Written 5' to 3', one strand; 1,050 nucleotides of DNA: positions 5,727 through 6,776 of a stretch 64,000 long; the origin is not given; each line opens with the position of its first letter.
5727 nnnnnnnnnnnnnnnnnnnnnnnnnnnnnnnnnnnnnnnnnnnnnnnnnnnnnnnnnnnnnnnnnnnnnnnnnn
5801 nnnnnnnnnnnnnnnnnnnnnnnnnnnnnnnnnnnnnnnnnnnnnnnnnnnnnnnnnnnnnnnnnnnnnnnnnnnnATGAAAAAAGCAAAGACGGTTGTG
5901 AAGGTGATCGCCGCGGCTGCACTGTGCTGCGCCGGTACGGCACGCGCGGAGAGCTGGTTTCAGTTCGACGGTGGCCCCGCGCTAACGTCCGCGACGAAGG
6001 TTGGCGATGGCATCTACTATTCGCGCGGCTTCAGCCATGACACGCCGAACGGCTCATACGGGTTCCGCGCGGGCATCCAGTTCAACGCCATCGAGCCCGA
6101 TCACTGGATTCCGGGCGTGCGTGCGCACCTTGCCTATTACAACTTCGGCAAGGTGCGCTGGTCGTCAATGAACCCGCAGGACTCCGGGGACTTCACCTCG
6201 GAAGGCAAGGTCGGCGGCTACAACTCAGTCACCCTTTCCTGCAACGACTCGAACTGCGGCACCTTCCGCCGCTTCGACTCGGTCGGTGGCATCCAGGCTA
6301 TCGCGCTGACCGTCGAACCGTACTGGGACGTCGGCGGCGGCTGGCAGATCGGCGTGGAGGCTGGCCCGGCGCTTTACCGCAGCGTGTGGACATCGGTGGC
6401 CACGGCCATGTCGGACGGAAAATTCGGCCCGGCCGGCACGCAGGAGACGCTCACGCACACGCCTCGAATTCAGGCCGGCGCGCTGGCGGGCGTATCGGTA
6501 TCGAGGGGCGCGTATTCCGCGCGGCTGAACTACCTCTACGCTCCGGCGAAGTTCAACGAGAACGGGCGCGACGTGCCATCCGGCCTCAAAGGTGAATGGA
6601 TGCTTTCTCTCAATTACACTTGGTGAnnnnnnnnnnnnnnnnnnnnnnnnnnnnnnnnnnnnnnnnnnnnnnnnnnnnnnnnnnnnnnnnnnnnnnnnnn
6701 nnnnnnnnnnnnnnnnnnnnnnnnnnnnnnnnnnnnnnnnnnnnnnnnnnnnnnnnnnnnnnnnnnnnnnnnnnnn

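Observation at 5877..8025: Accessory-gene island between lysis and tail-fiber genes: a secreted outer-membrane beta-barrel and a GT4 glycosyltransferase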

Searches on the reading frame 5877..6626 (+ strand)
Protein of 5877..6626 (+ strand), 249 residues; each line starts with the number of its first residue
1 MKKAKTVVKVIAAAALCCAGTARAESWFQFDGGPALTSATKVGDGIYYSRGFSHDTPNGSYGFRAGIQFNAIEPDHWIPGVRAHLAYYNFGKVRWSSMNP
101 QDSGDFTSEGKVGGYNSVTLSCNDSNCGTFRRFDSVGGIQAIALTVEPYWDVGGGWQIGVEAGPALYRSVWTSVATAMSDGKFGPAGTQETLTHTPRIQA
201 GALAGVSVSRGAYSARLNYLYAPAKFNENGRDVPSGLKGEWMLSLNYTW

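Call 3: search_protein_families(library=pfam, proteins=[window:5877-6626:+], max_evalue=0.01)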
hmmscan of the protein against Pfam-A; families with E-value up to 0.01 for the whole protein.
window:5877-6626:+ (249 aa): 0 families

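Call 4: search_protein_families(library=phrogs, proteins=[window:5877-6626:+], max_evalue=0.01)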
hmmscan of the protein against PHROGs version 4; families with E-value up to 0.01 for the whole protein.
window:5877-6626:+ (249 aa): 0 families

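Call 6: search_protein_families(library=ncbifam, proteins=[window:5877-6626:+], max_evalue=0.1)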
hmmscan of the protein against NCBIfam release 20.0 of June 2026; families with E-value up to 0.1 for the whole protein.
window:5877-6626:+ (249 aa): 0 families

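Call 7: search_dna_similar(query=window:5877-6626:+, collection=phages, mode=protein, max_rows=30, max_evalue=0.001)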
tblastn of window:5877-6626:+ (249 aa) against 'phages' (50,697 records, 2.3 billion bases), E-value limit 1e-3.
Records with a match: 1; places in all: 1; records where one place covers at least 80% of the query: 1.
Best place of each record, by identity: 60-80% 1.
By first word of the organism name: Paraburkholderia 1.
By host as written in the record: Paraburkholderia caledonica Bk 1.
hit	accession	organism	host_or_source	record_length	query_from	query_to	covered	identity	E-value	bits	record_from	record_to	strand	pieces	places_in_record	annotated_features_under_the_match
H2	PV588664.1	Paraburkholderia phage IPK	Paraburkholderia caledonica Bk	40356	25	249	90%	67.8%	4e-103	333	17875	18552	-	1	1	record has no annotation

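Call 9: get_annotated_region(hit=H2, flank=8000)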
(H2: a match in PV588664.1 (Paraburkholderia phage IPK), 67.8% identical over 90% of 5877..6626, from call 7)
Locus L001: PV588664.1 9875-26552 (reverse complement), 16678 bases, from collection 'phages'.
description: UNVERIFIED: Paraburkholderia phage IPK, complete genome.
organism: Paraburkholderia phage IPK (NCBI taxid 3388560)
taxonomy: Viruses
host: Paraburkholderia caledonica Bk; source: soil; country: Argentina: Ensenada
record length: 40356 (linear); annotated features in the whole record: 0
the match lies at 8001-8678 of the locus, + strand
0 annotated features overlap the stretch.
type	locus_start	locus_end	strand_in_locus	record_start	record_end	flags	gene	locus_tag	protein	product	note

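Call 18: find_homologous_proteins(query=window:5877-6626:+, max_evalue=0.001)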
Query window:5877-6626:+ (249 aa): 59 proteins with E <= 0.001 among 2573 candidates.
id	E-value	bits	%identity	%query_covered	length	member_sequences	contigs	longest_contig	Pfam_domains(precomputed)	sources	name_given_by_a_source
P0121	3.5e-168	576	100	100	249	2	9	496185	-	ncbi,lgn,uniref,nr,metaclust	ncbi:hypothetical protein [Paraburkholderia kururiensis]|uniref:hypothetical protein n=1 Tax=Parabur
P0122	1.2e-110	387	68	98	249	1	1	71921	-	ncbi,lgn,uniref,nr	ncbi:hypothetical protein [Burkholderia ubonensis]|uniref:hypothetical protein n=1 Tax=Burkholderia 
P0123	1.1e-109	384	67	100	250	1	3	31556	-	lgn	-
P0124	9.1e-109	381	67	100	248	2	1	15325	-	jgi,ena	-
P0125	1.5e-108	380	71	95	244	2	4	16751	-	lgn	-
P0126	6.1e-108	378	69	96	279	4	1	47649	-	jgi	jgi:hypothetical protein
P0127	4.6e-106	372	66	98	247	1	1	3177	-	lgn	-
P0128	2.0e-105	370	70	94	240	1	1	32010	-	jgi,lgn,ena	-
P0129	7.2e-105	368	67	91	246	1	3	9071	-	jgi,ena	-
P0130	1.0e-104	368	64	99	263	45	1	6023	-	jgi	jgi:hypothetical protein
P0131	1.5e-104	367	67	94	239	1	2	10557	-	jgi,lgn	jgi:hypothetical protein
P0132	2.3e-104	367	64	98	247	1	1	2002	-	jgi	jgi:hypothetical protein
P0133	3.6e-104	366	68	94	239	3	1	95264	-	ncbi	-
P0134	4.8e-104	365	66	91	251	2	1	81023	-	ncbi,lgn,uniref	ncbi:hypothetical protein [Paraburkholderia sp.]|uniref:hypothetical protein n=1 Tax=Paraburkholderi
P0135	4.2e-103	362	67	94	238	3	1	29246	-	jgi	jgi:hypothetical protein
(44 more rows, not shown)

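Call 22: find_related_loci(query=A1, collection=genome_contigs, flank=10000)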
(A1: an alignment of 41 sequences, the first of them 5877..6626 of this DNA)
Query A1 (249 aa) in genome_contigs; peptide patterns used: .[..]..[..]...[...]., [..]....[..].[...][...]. (x = any residue, [..] = any of these).
56 stretches matched a pattern; 7 encode a relative of the query (tblastn E <= 1e-3); 7 distinct loci.
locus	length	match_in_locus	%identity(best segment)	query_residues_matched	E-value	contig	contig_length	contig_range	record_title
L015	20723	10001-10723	68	11-249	2e-109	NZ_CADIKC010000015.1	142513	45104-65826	Paraburkholderia sediminicola strain LMG 24238 isolate LMG 24238, whole genome shotgun sequence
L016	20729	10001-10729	56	11-249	4e-89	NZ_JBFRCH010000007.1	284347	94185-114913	Paraburkholderia phymatum strain EG181B NODE_7_length_284347_cov_38.661044, whole genome shotgun sequence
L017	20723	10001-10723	67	11-249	4e-108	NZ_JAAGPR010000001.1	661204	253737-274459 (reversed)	Paraburkholderia sp. Ac-20340 NODE_1_length_661204_cov_24.823134/0, whole genome shotgun sequence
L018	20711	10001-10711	44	11-247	1e-60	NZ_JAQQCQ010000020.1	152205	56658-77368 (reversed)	Paraburkholderia caffeinilytica strain RL17-332-BIF-A 20, whole genome shotgun sequence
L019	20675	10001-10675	42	25-249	3e-48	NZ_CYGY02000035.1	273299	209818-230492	Paraburkholderia piptadeniae strain STM7183, whole genome shotgun sequence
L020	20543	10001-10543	30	27-221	5e-18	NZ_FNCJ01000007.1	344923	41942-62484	Paraburkholderia phenazinium strain LMG 2247, whole genome shotgun sequence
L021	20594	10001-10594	29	11-229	2e-13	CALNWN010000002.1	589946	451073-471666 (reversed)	MAG: uncultured Paraburkholderia sp. isolate Vsou symbiont genome assembly, contig: contig2, whole genome shotgun sequen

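Call 23: find_related_loci(query=A1, collection=viral_contigs, flank=10000)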
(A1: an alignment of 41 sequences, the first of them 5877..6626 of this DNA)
Query A1 (249 aa) in viral_contigs; peptide patterns used: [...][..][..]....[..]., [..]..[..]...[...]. (x = any residue, [..] = any of these).
76 stretches matched a pattern; 58 encode a relative of the query (tblastn E <= 1e-3); 58 distinct loci.
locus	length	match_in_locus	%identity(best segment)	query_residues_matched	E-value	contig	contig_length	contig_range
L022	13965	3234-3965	68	8-249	5e-110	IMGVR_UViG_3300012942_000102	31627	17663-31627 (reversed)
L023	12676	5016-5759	65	3-249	2e-108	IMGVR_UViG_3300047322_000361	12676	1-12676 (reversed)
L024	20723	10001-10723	67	11-249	6e-108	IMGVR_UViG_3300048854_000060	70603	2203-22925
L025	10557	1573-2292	66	13-249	4e-108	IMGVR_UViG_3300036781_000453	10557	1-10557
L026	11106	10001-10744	64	3-249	3e-107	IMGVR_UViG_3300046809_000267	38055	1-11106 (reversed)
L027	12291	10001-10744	64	3-249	3e-107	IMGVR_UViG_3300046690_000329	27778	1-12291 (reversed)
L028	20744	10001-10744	64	3-249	4e-107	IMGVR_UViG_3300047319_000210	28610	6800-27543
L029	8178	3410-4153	64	3-249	4e-107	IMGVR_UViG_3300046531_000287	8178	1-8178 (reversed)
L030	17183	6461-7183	67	11-249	8e-107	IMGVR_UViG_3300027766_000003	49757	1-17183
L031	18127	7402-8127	67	11-249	7e-107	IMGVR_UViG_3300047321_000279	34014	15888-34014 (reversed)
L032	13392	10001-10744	64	3-249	1e-106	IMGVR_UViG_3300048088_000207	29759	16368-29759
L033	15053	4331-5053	66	11-249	1e-106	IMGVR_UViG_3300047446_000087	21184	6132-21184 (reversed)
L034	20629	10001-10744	64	3-249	1e-106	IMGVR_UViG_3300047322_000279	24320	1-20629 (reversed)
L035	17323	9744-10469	65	11-249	3e-104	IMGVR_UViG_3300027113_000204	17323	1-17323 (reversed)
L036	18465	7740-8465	65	11-249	3e-104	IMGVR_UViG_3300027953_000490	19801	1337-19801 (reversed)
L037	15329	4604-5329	65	10-249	4e-103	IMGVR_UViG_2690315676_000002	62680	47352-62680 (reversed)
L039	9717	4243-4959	62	13-249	2e-98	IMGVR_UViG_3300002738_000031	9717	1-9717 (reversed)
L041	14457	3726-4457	47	4-249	4e-70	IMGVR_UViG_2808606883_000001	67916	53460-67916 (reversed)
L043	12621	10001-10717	45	1-249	6e-67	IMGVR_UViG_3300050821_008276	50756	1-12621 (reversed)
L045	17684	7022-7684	47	25-249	3e-61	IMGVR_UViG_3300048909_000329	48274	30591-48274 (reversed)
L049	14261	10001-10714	39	10-248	1e-48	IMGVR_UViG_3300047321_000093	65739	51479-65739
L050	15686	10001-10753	40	1-248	6e-48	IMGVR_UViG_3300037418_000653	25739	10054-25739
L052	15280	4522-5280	48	1-249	7e-72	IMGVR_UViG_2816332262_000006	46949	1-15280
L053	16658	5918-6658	36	4-249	8e-42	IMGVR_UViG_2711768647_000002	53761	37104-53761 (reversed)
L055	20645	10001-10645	32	17-247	4e-21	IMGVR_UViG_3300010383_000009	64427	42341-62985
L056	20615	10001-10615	29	1-220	8e-19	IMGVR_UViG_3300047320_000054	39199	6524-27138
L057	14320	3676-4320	28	8-249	3e-17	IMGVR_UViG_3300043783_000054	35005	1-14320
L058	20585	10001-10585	28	2-208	9e-17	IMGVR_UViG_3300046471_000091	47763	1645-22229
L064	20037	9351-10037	25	1-247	1e-13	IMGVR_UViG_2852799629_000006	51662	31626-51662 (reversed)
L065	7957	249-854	28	23-247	6e-12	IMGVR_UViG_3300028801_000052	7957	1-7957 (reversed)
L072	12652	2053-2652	27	11-227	1e-10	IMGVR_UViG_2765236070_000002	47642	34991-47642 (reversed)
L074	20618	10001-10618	26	14-245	4e-10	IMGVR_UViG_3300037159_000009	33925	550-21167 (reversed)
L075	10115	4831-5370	26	21-219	3e-8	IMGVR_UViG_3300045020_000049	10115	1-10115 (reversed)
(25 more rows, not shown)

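Call 26: predict_structure(alignment_id=A1)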
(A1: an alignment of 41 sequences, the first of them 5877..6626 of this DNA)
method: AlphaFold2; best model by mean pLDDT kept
length: 249 residues; sequences in the alignment: 41
mean_pLDDT: 87.9   pTM: 0.79
mean pLDDT of the five models: 87.9, 86.7, 86.1, 85.2, 85.0
residues with pLDDT >= 90: 147; 70-90: 81; 50-70: 16; < 50: 5
segments of 3 or more residues with pLDDT < 50: 20-24
pLDDT, mean of each block of 10 residues (from residue 1): 66 65 68 96 76 80 97 91 98 91 82 85 89 93 98 96 96 94 94 90 98 98 78 84 97
secondary structure, 60 per line:
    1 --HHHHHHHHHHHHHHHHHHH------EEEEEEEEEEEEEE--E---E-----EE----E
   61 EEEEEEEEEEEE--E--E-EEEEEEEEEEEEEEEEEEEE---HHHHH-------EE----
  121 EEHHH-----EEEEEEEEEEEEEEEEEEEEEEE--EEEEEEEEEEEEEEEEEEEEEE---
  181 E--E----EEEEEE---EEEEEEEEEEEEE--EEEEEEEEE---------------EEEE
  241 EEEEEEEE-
elements in order: H3-21 E28-41 E60-72 E80-99 H103-107 E131-153 E156-177 E189-194 E198-210 E213-221 E237-248

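Call 31: search_protein_families(library=pfam, proteins=[L017:10723-11694:-, L018:10717-11580:-, L022:4059-5090:+, L027:10749-11750:-, L028:10758-11486:+, L030:7156-8157:+, L037:6521-7585:+, L037:5518-6360:+, L039:5002-6699:+, L041:4507-5715:+], max_evalue=0.001)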
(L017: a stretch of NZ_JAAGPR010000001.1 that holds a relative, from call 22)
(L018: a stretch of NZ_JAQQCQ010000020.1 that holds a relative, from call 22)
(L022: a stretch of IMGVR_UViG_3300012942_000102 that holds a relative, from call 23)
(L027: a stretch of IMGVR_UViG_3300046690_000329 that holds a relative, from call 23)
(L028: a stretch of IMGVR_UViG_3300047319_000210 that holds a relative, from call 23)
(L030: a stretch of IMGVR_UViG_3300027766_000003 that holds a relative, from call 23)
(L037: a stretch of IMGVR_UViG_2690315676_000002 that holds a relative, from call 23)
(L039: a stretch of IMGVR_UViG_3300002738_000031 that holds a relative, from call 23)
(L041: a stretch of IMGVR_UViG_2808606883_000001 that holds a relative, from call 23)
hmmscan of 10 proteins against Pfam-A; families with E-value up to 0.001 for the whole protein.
L017:10723-11694:- (323 aa): 4 families
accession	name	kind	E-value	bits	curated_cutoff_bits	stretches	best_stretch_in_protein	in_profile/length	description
PF13489.12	Methyltransf_23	-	9.7e-10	38.8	27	1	61-214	22-160/164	Methyltransferase domain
PF08003.17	Methyltransf_9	-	3.7e-07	29.8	23.8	1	59-217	113-264/315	Protein of unknown function (DUF1698)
PF08242.18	Methyltransf_12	-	0.00015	22.8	30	1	66-162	1-93/98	Methyltransferase domain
PF08241.18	Methyltransf_11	-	0.00027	22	21.2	1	66-162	1-88/95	Methyltransferase domain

L018:10717-11580:- (287 aa): 0 families

L022:4059-5090:+ (343 aa): 2 families
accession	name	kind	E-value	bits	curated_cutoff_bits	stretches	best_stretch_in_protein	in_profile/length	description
PF05050.19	Methyltransf_21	-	2e-19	70.8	22.7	1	51-191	1-151/173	Methyltransferase FkbM domain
PF02475.24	TRM5-TYW2_MTfase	-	2.3e-05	24.8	28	1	40-95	31-86/164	TRM5/TYW2 methyltransferase domain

L027:10749-11750:- (333 aa): 2 families
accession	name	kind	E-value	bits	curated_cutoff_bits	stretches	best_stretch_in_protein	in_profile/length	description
PF05711.17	TylF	-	1.3e-12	48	23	1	150-298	89-234/264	Macrocin-O-methyltransferase (TylF)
PF13578.12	Methyltransf_24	-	3.4e-05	25.1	26.3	1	157-292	1-104/105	Methyltransferase domain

L028:10758-11486:+ (242 aa): 8 families
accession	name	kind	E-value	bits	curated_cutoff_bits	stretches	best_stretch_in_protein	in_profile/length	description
PF08241.18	Methyltransf_11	-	1e-13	52.1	21.2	1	69-164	2-95/95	Methyltransferase domain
PF13649.12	Methyltransf_25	-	2e-13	51.3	27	1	67-160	1-97/97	Methyltransferase domain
PF13489.12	Methyltransf_23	-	4.7e-11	43.1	27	1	60-215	18-163/164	Methyltransferase domain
PF08242.18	Methyltransf_12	-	1.1e-10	42.5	30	1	69-161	2-97/98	Methyltransferase domain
PF13847.12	Methyltransf_31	-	2.4e-09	37.5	27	1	62-165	2-110/145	Methyltransferase domain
PF02353.26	CMAS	-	1.1e-05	25.3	27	1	55-175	54-175/273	Mycolic acid cyclopropane synthetase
PF05148.21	Methyltransf_8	-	5.7e-05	23.5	27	0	65-163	74-155/219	Hypothetical methyltransferase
PF01209.24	Ubie_methyltran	-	0.0006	19.7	20.1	1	57-164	41-151/233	ubiE/COQ5 methyltransferase family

L030:7156-8157:+ (333 aa): 4 families
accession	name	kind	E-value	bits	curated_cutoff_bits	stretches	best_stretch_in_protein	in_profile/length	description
PF13649.12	Methyltransf_25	-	1.4e-08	35.7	27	1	149-242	2-97/97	Methyltransferase domain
PF08242.18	Methyltransf_12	-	4.6e-07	30.9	30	1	149-243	1-97/98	Methyltransferase domain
PF08241.18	Methyltransf_11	-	1.4e-06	29.2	21.2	1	149-230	1-81/95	Methyltransferase domain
PF13489.12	Methyltransf_23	-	1.5e-06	28.5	27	1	148-249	26-119/164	Methyltransferase domain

L037:6521-7585:+ (354 aa): 1 family
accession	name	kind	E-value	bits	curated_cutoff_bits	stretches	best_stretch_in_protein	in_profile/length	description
PF01757.29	Acyl_transf_3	-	8.3e-25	88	31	1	5-324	2-323/326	Acyltransferase domain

L037:5518-6360:+ (280 aa): 1 family
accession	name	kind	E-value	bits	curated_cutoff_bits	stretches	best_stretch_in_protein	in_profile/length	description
PF05721.19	PhyH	-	8.6e-24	85.4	22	1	7-217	1-205/213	Phytanoyl-CoA dioxygenase (PhyH)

L039:5002-6699:+ (565 aa): 0 families

L041:4507-5715:+ (402 aa): 3 families
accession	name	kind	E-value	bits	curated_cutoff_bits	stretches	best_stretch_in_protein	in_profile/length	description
PF00534.26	Glycos_transf_1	-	5.3e-19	68.8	26.4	1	210-347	17-154/172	Glycosyl transferases group 1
PF13692.12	Glyco_trans_1_4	-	1.8e-16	61.1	27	1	210-346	3-137/142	Glycosyl transferases group 1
PF20706.3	GT4-conflict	-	1.4e-07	31.3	26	1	178-329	167-323/385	Family 4 Glycosyltransferase in conflict systems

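Call 32: search_protein_families(library=pfam, proteins=[L045:7716-8531:+, L052:5284-6237:-, L058:10730-11896:-, L072:2814-3929:+, L016:10751-12541:-, L023:6050-7264:-, L015:10904-12469:-, L019:10755-11861:+, L055:10732-12138:+, L033:5434-6375:+], max_evalue=0.001)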
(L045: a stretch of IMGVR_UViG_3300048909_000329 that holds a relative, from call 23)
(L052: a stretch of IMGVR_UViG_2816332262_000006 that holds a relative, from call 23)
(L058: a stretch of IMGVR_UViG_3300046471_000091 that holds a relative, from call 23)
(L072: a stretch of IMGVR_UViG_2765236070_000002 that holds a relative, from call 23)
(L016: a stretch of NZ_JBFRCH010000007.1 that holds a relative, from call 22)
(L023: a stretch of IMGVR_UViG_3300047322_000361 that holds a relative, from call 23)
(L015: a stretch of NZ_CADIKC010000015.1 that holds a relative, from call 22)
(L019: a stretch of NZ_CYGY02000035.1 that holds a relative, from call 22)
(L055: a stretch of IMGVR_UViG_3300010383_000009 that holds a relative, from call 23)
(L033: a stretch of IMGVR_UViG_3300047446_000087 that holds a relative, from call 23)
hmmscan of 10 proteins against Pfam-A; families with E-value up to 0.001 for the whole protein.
L045:7716-8531:+ (271 aa): 6 families
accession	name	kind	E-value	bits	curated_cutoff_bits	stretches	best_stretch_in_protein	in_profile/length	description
PF08241.18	Methyltransf_11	-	3.8e-17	63.2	21.2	1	67-167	1-95/95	Methyltransferase domain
PF13489.12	Methyltransf_23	-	6e-13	49.3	27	1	63-215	23-161/164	Methyltransferase domain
PF13649.12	Methyltransf_25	-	1.4e-12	48.5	27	1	66-163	1-97/97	Methyltransferase domain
PF08242.18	Methyltransf_12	-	1.6e-07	32.4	30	1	67-164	1-97/98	Methyltransferase domain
PF13847.12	Methyltransf_31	-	4e-06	27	27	1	65-171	6-113/145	Methyltransferase domain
PF01209.24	Ubie_methyltran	-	6.5e-06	26.1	20.1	1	66-169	51-153/233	ubiE/COQ5 methyltransferase family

L052:5284-6237:- (317 aa): 0 families

L058:10730-11896:- (388 aa): 1 family
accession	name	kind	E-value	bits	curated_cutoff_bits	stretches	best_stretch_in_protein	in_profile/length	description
PF01757.29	Acyl_transf_3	-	5.4e-28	98.4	31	1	14-355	3-320/326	Acyltransferase domain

L072:2814-3929:+ (371 aa): 1 family
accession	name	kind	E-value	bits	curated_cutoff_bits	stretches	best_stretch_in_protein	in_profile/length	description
PF01757.29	Acyl_transf_3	-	5e-23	82.1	31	1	4-333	2-325/326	Acyltransferase domain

L016:10751-12541:- (596 aa): 0 families

L023:6050-7264:- (404 aa): 1 family
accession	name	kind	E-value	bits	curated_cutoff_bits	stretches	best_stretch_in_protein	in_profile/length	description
PF01757.29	Acyl_transf_3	-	1.9e-22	80.2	31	1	31-374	2-320/326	Acyltransferase domain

L015:10904-12469:- (521 aa): 0 families

L019:10755-11861:+ (368 aa): 1 family
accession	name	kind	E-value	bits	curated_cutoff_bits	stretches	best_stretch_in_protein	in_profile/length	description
PF01757.29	Acyl_transf_3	-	5.3e-29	101.7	31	1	14-346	3-323/326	Acyltransferase domain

L055:10732-12138:+ (468 aa): 0 families

L033:5434-6375:+ (313 aa): 6 families
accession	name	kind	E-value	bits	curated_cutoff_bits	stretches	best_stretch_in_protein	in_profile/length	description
PF08241.18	Methyltransf_11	-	9.9e-14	52.2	21.2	1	155-202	47-94/95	Methyltransferase domain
PF13489.12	Methyltransf_23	-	1e-08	35.5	27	1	127-208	26-121/164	Methyltransferase domain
PF13847.12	Methyltransf_31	-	1.5e-07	31.7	27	1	160-204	65-110/145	Methyltransferase domain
PF13649.12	Methyltransf_25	-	2.7e-07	31.6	27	1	159-199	55-97/97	Methyltransferase domain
PF01209.24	Ubie_methyltran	-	6.7e-07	29.3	20.1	1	155-210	103-157/233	ubiE/COQ5 methyltransferase family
PF08242.18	Methyltransf_12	-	5.7e-06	27.4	30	1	164-201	60-98/98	Methyltransferase domain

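Call 71: search_protein_families(library=pfam, proteins=[L015:12522-13127:-, L065:800-1627:+, L057:4621-6618:+, L065:1947-3518:+, L020:12088-13176:-, L035:10469-11293:+, L043:11342-12334:+, L056:10750-11580:+, L024:11053-12195:-, L049:10746-12326:-], max_evalue=0.001)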
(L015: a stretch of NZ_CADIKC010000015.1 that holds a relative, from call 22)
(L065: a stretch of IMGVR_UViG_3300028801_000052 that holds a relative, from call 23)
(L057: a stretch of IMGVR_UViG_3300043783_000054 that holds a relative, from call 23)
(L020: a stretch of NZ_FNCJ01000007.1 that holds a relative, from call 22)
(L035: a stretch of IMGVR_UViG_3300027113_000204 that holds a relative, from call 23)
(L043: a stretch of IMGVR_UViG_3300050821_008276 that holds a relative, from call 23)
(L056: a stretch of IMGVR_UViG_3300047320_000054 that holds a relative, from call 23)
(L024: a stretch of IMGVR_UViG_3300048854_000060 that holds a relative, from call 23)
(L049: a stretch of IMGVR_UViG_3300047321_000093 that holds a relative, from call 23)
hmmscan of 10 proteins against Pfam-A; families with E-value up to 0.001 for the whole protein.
L015:12522-13127:- (201 aa): 0 families

L065:800-1627:+ (275 aa): 0 families

L057:4621-6618:+ (665 aa): 3 families
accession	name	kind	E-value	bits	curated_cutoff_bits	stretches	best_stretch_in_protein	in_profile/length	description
PF13481.12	AAA_25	-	4.4e-40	137.8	27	1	334-497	13-194/195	AAA domain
PF08707.16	PriCT_2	-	3.2e-14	53.5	22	1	239-306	10-74/77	Primase C terminal 2 (PriCT-2)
PF09250.16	Prim-Pol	-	3.2e-08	34.6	22.8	1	12-157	4-149/158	Bifunctional DNA primase/polymerase, N-terminal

L065:1947-3518:+ (524 aa): 1 family
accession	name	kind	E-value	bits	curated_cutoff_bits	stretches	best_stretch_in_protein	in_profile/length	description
PF06381.16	Phage_portal_3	-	8.1e-72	242.3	33.8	1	109-465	2-355/357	Phage portal protein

L020:12088-13176:- (362 aa): 1 family
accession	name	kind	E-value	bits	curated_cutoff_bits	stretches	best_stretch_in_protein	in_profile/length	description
PF21722.4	Gly_rich_2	-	2.3e-11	44.6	24.3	1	161-359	3-224/226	Glycine-rich domain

L035:10469-11293:+ (274 aa): 2 families
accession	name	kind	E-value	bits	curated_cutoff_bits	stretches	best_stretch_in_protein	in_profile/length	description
PF07460.16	NUMOD3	-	4.4e-15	55.7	20.4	1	132-168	1-37/37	NUMOD3 motif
PF01541.30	GIY-YIG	-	2.4e-08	34.6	22.6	1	5-82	2-72/78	GIY-YIG catalytic domain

L043:11342-12334:+ (330 aa): 0 families

L056:10750-11580:+ (276 aa): 5 families
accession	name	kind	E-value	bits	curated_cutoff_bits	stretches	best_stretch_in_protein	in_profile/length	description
PF13489.12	Methyltransf_23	-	4.4e-16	59.5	27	1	35-240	20-162/164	Methyltransferase domain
PF08242.18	Methyltransf_12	-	3.4e-09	37.7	30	1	42-144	1-98/98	Methyltransferase domain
PF13649.12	Methyltransf_25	-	3.9e-09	37.5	27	1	42-142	2-97/97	Methyltransferase domain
PF08241.18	Methyltransf_11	-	2.5e-08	34.9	21.2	1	42-146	1-95/95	Methyltransferase domain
PF08003.17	Methyltransf_9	-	0.0001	21.8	23.8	1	36-146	114-217/315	Protein of unknown function (DUF1698)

L024:11053-12195:- (380 aa): 0 families

L049:10746-12326:- (526 aa): 1 family
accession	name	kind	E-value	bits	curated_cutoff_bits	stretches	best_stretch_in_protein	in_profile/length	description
PF19830.4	DUF6311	-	7e-67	226.8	27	1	17-307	6-298/303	Family of unknown function (DUF6311)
